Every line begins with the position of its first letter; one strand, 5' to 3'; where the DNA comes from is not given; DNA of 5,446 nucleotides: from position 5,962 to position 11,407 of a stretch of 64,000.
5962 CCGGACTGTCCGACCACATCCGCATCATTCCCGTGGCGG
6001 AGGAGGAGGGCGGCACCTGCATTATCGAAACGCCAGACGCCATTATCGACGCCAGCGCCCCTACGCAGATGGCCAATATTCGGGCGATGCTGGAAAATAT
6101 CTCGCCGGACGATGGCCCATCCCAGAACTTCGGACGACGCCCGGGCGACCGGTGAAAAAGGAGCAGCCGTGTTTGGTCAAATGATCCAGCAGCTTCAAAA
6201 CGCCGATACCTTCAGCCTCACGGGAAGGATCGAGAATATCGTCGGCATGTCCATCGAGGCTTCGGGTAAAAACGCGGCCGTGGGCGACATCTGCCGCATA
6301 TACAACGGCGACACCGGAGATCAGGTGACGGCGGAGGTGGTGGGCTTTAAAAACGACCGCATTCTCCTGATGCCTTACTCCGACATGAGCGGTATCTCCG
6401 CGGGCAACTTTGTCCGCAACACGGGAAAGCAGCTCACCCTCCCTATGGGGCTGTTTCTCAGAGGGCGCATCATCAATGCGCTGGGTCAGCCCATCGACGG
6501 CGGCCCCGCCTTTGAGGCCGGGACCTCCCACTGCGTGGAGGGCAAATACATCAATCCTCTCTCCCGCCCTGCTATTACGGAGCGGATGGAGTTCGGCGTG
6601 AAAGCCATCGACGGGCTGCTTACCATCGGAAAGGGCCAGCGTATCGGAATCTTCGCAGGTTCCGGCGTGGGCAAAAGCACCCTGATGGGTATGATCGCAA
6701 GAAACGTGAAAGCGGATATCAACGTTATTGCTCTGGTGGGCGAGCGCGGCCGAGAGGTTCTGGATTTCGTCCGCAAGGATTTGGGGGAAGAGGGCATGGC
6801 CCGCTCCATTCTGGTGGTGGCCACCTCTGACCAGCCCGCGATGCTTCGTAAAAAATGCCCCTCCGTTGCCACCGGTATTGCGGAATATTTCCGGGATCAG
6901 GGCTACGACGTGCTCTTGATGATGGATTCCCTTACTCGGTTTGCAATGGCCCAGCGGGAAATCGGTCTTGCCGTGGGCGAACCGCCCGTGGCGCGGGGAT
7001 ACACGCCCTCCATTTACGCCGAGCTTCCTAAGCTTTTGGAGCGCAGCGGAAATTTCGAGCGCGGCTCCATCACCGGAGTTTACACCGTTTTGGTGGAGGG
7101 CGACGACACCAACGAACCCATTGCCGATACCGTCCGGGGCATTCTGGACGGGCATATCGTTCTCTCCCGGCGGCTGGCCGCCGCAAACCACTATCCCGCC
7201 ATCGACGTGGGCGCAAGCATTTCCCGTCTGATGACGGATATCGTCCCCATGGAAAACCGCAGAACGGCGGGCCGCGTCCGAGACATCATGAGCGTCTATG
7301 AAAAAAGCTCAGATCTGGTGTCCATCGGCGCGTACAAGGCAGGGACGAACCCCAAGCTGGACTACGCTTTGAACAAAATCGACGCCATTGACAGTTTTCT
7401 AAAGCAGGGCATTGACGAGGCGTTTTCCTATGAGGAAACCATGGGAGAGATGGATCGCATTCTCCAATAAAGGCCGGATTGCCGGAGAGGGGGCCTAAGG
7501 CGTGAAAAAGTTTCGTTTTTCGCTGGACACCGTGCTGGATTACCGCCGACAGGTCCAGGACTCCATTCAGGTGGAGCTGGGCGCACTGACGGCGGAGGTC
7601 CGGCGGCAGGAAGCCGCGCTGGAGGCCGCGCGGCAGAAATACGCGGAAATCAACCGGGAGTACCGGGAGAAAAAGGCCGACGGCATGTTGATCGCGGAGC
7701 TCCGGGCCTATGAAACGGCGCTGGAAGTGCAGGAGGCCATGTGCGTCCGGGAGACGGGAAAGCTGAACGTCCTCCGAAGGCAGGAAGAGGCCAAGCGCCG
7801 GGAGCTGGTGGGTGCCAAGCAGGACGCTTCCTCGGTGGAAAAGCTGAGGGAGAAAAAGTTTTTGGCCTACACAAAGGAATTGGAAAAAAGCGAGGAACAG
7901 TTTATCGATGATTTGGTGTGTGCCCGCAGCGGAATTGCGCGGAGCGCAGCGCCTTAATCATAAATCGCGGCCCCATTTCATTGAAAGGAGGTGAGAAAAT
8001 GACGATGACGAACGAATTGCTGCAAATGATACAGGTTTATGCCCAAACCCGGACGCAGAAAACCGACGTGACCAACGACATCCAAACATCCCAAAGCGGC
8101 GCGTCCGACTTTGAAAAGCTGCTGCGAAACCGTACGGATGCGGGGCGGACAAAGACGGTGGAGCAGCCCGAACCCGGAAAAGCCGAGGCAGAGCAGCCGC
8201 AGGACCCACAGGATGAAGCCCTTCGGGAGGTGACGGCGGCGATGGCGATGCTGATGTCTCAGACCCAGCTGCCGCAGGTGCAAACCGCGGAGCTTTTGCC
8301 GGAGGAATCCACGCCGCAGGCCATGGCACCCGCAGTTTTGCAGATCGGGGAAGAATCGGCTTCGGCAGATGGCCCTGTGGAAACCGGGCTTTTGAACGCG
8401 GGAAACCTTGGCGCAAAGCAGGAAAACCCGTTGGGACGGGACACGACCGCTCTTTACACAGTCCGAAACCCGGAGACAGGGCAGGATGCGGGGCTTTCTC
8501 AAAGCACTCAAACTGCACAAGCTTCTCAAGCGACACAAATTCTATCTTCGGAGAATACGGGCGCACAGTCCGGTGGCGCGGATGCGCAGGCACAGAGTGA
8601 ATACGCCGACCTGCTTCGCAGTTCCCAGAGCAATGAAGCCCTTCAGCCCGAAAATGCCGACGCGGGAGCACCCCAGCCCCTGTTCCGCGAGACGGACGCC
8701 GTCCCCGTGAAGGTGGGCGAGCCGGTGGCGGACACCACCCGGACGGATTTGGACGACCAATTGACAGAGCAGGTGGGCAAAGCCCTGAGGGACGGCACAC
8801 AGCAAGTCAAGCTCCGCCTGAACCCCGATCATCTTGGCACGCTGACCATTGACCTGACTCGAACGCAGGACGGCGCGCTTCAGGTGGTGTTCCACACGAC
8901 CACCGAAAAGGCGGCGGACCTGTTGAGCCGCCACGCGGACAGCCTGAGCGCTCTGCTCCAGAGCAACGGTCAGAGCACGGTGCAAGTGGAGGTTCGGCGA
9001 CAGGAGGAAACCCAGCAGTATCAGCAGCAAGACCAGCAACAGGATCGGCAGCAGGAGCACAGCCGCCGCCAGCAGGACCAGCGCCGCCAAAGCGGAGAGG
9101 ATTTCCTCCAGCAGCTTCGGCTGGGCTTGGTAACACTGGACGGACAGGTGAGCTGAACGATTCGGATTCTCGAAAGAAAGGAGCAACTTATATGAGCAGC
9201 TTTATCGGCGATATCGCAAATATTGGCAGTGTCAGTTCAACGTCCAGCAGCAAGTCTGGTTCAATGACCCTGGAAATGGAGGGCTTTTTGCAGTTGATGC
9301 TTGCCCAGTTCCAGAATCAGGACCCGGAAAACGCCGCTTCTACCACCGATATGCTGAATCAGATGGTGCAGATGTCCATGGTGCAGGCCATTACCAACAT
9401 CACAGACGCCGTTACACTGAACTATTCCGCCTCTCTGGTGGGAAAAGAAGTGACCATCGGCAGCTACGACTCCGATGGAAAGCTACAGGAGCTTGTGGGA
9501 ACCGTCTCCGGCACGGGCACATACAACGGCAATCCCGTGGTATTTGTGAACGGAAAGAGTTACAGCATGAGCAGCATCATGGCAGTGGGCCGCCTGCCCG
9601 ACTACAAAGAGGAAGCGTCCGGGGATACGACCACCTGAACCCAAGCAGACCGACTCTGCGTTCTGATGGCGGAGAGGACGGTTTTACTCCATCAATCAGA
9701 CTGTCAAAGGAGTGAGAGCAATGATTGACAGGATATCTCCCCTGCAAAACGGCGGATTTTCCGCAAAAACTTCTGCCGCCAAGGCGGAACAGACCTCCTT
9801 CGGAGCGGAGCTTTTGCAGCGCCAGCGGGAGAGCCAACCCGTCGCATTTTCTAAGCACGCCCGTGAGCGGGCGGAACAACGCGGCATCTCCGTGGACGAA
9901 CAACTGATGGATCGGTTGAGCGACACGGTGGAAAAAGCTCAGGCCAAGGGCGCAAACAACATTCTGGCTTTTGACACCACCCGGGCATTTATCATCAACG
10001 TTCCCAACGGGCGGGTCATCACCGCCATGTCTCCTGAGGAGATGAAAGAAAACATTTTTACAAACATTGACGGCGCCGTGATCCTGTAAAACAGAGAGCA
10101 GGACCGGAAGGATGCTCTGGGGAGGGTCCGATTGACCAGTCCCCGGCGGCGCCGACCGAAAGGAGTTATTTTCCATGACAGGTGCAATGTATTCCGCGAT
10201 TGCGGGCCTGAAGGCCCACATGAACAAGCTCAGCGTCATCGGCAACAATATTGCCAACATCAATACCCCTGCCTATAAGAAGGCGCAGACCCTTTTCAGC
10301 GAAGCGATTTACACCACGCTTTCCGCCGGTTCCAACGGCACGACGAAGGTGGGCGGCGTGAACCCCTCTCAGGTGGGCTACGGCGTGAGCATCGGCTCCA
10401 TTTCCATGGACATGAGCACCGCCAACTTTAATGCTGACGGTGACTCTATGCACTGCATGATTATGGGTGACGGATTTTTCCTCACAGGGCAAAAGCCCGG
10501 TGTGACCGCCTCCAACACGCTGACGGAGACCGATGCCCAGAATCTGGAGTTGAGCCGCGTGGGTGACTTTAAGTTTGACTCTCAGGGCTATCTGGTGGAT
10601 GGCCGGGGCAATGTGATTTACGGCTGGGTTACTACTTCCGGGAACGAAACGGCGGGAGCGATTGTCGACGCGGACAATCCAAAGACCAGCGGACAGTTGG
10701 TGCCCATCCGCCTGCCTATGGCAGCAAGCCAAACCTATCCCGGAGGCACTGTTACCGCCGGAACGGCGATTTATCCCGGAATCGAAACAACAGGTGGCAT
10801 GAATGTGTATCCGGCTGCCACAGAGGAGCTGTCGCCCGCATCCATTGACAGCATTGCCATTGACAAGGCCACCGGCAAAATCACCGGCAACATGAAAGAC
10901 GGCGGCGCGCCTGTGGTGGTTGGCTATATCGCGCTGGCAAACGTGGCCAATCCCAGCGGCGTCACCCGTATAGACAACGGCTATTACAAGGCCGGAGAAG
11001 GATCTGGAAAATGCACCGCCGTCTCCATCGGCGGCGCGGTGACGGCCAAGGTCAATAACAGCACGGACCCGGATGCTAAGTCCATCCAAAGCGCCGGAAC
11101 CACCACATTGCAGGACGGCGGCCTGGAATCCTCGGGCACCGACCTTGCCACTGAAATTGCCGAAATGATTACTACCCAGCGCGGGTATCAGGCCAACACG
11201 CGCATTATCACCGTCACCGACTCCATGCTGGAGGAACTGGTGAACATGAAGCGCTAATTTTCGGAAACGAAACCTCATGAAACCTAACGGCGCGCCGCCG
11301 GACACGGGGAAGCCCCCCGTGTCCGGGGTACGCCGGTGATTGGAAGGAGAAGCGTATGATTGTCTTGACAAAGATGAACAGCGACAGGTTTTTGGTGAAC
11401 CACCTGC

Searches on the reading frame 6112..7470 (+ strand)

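Call 64: search_protein_families(library=pfam, proteins=[window:6112-7470:+], max_evalue=0.001)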
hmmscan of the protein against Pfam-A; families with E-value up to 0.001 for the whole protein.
window:6112-7470:+ (452 aa): 4 families
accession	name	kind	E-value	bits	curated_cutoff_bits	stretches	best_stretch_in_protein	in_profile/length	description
PF00006.31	ATP-synt_ab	-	1e-90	303.5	29.5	1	162-371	1-213/213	ATP synthase alpha/beta family, nucleotide-binding domain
PF18269.6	T3SS_ATPase_C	-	6.6e-24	84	22.7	1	379-448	2-71/72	T3SS EscN ATPase C-terminal domain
PF02874.29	ATP-synt_ab_N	-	1.6e-08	35.3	20.9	1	42-105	3-69/69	ATP synthase alpha/beta family, beta-barrel domain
PF00005.33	ABC_tran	-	0.00036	21.6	25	1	170-209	6-45/137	ABC transporter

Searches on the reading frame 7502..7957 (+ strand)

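Call 64: search_protein_families(library=pfam, proteins=[window:7502-7957:+], max_evalue=0.001)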
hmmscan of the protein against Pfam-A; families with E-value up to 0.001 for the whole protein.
window:7502-7957:+ (151 aa): 1 family
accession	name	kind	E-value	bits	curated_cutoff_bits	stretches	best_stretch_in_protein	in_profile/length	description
PF02050.21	FliJ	-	6.8e-10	39.7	28.4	1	24-139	5-119/123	Flagellar FliJ protein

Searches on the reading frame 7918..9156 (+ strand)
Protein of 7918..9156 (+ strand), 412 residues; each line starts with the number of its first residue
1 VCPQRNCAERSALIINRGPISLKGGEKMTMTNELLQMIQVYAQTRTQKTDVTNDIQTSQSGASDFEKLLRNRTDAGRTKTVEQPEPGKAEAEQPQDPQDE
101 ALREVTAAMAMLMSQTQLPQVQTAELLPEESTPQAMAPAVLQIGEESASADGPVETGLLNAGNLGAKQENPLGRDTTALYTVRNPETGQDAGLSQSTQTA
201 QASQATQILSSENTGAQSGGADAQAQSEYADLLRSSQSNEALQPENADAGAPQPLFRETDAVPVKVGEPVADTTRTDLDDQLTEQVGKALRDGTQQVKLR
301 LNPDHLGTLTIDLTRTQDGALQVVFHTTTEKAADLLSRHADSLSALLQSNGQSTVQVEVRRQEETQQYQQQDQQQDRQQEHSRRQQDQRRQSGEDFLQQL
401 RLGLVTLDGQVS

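Call 64: search_protein_families(library=pfam, proteins=[window:7918-9156:+], max_evalue=0.001)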
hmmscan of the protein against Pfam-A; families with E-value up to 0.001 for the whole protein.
window:7918-9156:+ (412 aa): 2 families
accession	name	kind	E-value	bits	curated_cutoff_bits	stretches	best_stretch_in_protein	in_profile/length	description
PF02120.21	Flg_hook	-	4.1e-15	55.8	29.8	1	284-367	2-84/85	Flagellar hook-length control protein FliK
PF09483.15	HpaP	-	2.2e-07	31.4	23.8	1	288-359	16-87/90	Type III secretion protein (HpaP)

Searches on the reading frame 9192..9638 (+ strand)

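Call 64: search_protein_families(library=pfam, proteins=[window:9192-9638:+], max_evalue=0.001)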
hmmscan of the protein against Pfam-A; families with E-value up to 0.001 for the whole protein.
window:9192-9638:+ (148 aa): 1 family
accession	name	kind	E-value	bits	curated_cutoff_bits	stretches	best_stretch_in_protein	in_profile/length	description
PF03963.19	FlgD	-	8.9e-16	58.3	27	1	12-74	11-73/75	Flagellar hook capping protein - N-terminal region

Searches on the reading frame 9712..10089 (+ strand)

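Call 64: search_protein_families(library=pfam, proteins=[window:9712-10089:+], max_evalue=0.001)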
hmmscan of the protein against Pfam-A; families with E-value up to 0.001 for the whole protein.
window:9712-10089:+ (125 aa): 1 family
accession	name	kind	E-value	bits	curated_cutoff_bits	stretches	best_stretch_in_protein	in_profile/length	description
PF12611.13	Flagellar_put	-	9.4e-14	51.3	21.1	1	102-124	2-24/24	Putative flagellar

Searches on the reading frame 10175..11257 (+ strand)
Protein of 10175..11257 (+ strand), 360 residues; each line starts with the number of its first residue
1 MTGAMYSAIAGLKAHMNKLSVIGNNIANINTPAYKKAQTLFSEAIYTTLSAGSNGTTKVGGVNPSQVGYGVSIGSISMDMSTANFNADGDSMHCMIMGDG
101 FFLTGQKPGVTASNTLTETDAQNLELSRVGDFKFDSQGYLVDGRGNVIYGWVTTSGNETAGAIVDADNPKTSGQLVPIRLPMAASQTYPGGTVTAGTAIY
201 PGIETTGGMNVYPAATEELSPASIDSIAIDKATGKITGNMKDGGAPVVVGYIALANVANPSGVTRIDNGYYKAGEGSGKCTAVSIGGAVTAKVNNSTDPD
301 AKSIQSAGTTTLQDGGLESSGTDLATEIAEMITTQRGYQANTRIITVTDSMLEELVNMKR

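Call 65: search_protein_families(library=pfam, proteins=[window:10175-11257:+], max_evalue=0.001)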
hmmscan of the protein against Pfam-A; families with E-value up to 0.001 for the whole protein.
window:10175-11257:+ (360 aa): 2 families
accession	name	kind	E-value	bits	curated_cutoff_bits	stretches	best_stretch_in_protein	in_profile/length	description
PF06429.18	Flg_bbr_C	-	2.1e-13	50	23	1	314-358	2-46/46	Flagellar basal body rod FlgEFG protein C-terminal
PF00460.25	Flg_bb_rod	-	1.4e-07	31.8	20.7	1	5-35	1-31/31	Flagella basal body rod protein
